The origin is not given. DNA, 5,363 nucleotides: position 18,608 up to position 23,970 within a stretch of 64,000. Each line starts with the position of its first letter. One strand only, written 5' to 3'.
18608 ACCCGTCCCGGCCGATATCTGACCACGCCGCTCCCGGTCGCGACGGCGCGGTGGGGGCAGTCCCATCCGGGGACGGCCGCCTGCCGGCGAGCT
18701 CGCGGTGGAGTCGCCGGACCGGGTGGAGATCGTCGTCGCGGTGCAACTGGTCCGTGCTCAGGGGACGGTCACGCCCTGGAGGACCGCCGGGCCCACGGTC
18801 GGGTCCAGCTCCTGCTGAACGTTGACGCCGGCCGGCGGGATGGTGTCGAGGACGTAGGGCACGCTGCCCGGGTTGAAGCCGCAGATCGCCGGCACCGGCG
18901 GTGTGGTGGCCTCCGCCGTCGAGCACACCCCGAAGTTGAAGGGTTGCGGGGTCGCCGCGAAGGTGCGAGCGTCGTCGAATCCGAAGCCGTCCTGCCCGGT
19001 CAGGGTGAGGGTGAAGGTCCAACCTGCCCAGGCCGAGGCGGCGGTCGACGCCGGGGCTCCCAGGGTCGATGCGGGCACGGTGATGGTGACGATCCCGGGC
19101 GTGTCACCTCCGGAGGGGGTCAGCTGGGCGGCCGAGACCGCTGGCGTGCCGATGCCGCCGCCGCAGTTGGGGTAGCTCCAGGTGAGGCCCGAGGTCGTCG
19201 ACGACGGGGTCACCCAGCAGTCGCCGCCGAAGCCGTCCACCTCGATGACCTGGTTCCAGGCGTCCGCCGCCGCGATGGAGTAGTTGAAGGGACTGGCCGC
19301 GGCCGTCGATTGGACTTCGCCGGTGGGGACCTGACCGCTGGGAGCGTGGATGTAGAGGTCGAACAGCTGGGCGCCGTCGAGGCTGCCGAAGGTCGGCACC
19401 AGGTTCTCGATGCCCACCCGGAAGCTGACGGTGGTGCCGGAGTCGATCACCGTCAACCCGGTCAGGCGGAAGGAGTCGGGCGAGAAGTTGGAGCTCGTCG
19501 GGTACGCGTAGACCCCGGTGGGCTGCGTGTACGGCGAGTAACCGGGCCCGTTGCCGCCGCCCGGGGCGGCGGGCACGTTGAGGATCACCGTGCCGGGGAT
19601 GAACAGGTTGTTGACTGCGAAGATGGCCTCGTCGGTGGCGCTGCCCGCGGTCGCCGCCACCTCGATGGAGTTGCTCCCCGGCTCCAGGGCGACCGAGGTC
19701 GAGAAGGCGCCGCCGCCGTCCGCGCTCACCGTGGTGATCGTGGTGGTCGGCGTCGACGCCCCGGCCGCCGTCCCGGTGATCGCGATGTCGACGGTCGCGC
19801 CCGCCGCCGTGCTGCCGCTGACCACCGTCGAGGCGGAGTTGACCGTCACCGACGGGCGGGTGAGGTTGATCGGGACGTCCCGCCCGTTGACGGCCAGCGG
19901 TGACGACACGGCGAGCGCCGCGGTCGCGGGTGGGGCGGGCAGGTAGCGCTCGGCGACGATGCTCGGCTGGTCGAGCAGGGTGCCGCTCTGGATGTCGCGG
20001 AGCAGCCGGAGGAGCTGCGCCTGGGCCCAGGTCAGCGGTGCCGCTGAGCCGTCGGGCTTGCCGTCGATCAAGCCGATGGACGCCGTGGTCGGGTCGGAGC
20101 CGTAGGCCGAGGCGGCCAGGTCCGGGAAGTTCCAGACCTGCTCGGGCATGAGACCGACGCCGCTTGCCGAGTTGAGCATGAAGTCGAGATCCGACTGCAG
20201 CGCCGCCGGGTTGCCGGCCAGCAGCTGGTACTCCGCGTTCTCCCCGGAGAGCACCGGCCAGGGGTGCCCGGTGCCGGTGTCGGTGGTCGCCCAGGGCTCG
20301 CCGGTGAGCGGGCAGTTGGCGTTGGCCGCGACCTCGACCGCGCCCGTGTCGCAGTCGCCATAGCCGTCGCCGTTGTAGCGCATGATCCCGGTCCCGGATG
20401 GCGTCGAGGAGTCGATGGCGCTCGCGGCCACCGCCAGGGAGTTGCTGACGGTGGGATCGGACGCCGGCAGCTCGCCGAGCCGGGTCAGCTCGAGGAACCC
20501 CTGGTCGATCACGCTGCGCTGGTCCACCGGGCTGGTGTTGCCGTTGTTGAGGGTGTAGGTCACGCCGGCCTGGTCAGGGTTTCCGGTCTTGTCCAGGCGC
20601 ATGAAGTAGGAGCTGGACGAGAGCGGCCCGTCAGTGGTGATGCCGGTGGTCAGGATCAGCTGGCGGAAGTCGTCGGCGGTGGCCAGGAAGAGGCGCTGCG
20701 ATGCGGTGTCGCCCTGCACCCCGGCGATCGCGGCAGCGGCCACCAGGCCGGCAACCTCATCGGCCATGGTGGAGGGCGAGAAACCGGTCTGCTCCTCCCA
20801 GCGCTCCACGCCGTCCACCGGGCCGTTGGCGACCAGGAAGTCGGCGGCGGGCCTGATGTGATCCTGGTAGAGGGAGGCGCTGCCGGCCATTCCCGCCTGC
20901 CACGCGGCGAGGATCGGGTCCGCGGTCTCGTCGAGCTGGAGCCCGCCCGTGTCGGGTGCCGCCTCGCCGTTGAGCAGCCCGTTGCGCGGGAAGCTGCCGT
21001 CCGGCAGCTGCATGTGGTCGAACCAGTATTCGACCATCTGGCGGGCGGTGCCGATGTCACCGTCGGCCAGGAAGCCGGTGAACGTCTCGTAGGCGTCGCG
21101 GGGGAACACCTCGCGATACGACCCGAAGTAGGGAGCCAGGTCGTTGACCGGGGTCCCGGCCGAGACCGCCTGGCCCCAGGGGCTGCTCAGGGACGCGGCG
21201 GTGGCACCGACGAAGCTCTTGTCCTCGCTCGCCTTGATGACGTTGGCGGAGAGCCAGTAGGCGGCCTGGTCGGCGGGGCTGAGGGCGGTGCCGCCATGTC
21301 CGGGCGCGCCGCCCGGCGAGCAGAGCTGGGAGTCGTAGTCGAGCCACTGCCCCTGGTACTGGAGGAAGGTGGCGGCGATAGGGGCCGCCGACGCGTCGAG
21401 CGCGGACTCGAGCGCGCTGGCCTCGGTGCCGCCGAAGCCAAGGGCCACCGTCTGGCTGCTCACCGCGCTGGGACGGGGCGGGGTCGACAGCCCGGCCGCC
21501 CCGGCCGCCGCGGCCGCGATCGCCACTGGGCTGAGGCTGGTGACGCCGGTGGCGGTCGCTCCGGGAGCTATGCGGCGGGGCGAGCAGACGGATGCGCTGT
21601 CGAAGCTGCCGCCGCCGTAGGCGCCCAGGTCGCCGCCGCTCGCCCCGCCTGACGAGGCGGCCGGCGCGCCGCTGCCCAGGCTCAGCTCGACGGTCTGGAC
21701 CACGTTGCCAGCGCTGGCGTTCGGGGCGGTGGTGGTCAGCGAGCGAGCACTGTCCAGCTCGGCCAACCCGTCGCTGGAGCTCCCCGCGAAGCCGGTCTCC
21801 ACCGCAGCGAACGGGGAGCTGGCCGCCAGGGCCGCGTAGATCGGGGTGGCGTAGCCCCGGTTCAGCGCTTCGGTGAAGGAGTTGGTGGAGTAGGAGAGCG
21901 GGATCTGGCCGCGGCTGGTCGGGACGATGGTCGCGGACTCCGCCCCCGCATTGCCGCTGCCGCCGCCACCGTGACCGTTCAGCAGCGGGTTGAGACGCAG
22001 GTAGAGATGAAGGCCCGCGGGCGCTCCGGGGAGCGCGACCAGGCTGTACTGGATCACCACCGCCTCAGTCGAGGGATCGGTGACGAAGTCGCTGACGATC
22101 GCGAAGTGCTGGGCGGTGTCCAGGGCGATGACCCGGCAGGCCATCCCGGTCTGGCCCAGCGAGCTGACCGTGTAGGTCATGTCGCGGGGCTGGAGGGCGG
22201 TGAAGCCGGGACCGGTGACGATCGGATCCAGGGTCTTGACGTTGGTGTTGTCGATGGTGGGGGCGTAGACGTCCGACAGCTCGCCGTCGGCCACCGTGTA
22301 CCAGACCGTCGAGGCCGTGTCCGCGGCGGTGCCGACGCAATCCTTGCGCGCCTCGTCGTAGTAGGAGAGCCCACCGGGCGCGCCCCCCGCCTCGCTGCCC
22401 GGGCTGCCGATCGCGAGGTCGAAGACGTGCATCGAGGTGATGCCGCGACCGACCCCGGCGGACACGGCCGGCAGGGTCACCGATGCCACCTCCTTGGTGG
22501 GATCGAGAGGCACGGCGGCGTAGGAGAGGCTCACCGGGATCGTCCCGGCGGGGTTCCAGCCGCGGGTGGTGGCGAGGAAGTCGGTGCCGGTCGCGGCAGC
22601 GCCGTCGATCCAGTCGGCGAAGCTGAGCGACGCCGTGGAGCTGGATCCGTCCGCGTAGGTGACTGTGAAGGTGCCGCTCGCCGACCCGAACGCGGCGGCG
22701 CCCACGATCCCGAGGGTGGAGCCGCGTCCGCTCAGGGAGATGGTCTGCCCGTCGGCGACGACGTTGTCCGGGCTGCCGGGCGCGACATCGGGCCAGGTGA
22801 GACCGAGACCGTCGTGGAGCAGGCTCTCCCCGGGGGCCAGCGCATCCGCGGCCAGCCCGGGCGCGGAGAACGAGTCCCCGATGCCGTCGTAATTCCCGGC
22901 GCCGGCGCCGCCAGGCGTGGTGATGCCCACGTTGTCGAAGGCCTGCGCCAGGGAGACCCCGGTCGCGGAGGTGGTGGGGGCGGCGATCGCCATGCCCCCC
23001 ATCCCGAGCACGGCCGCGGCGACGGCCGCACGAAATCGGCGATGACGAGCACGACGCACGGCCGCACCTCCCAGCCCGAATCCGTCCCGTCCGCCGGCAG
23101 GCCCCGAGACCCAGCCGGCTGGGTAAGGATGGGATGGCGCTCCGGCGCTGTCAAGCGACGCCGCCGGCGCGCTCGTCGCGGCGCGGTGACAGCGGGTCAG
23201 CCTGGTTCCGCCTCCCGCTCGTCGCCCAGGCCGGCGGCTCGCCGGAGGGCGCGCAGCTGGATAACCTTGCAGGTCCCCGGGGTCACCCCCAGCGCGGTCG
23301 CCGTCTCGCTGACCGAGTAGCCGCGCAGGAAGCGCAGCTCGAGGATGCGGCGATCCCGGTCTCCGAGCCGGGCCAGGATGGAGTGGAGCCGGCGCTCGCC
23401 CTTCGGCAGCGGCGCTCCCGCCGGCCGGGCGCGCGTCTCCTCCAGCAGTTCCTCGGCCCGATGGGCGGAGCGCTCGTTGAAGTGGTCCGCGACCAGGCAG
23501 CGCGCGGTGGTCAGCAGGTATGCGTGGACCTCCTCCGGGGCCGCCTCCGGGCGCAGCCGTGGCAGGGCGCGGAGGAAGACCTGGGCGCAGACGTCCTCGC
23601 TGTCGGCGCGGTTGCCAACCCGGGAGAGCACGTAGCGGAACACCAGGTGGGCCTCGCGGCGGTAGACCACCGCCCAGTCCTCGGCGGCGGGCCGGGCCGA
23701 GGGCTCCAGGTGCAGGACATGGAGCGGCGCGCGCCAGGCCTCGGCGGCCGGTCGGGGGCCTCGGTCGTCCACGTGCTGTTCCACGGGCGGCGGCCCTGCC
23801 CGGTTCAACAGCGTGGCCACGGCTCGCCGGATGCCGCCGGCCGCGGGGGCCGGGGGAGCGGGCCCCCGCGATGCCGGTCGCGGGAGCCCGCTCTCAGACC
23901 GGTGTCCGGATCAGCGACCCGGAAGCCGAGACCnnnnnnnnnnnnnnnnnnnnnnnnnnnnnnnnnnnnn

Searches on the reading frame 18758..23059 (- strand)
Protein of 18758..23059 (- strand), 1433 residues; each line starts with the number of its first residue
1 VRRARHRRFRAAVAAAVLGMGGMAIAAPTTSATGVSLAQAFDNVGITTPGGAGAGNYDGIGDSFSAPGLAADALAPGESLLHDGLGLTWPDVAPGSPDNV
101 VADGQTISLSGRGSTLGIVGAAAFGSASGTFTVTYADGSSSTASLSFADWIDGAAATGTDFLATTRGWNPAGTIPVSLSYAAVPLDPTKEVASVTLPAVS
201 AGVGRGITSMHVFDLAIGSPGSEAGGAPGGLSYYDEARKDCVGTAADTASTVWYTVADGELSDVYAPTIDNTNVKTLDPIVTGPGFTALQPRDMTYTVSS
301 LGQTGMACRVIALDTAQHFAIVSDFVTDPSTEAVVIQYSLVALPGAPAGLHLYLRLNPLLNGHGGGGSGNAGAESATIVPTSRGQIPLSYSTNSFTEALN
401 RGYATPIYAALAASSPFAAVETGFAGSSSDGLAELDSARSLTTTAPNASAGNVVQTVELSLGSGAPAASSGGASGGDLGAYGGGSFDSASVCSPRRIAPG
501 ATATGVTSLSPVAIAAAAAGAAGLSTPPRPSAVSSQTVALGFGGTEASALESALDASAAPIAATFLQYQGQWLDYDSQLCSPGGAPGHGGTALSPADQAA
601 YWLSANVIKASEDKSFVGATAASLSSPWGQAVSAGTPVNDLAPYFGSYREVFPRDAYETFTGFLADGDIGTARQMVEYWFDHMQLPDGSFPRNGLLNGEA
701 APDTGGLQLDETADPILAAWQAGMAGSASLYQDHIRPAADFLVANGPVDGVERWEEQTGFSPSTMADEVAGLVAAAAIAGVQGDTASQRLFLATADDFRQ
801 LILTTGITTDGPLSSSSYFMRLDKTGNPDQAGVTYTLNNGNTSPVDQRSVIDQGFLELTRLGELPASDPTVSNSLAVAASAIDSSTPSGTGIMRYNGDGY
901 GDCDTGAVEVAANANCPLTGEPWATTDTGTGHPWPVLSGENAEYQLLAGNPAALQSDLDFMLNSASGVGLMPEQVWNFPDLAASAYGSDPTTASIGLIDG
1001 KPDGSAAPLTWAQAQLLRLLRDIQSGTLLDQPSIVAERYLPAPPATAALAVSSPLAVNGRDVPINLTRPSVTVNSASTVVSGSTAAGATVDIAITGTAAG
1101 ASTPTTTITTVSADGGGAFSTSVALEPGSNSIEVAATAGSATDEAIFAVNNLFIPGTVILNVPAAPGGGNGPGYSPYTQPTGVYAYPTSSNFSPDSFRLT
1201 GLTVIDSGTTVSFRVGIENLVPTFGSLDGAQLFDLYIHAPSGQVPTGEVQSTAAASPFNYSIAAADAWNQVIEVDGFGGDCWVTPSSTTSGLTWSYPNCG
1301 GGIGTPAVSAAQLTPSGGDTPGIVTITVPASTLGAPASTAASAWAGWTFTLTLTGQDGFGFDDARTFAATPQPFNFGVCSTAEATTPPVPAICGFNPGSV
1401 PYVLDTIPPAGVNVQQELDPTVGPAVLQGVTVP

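Call 65: search_protein_families(library=pfam, proteins=[window:18758-23059:-], max_evalue=0.0001)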
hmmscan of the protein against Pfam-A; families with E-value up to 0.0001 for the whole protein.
window:18758-23059:- (1433 aa): 3 families
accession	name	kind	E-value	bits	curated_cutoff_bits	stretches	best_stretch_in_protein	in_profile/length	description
PF09137.17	Glucodextran_N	-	2e-54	185.4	24.1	1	224-462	1-217/263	Glucodextranase, domain N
PF00723.27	Glyco_hydro_15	-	2.8e-18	66.5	22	1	704-1019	119-425/427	Glycosyl hydrolases family 15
PF09985.14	Glucodextran_C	-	3.6e-16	59.8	22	1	1181-1417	14-211/228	C-terminal binding-module, SLH-like, of glucodextranase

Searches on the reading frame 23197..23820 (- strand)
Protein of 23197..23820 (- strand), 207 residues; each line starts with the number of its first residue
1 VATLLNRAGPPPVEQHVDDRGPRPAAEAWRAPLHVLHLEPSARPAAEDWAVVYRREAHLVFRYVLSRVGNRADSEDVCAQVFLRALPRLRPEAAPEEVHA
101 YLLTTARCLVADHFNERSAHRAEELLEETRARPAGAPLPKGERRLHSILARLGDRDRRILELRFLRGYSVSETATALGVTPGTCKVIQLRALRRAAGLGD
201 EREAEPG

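Call 65: search_protein_families(library=pfam, proteins=[window:23197-23820:-], max_evalue=0.0001)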
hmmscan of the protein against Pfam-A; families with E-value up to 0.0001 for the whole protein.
window:23197-23820:- (207 aa): 3 families
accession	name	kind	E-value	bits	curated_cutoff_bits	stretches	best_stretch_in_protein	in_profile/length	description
PF04545.22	Sigma70_r4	-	7.9e-10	38.5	24.1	1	149-194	2-47/50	Sigma-70, region 4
PF08281.18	Sigma70_r4_2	-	9.3e-09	35.3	25.7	1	143-193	2-52/54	Sigma-70, region 4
PF04542.20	Sigma70_r2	-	1.8e-07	31.3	24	1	53-117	2-68/71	Sigma-70 region 2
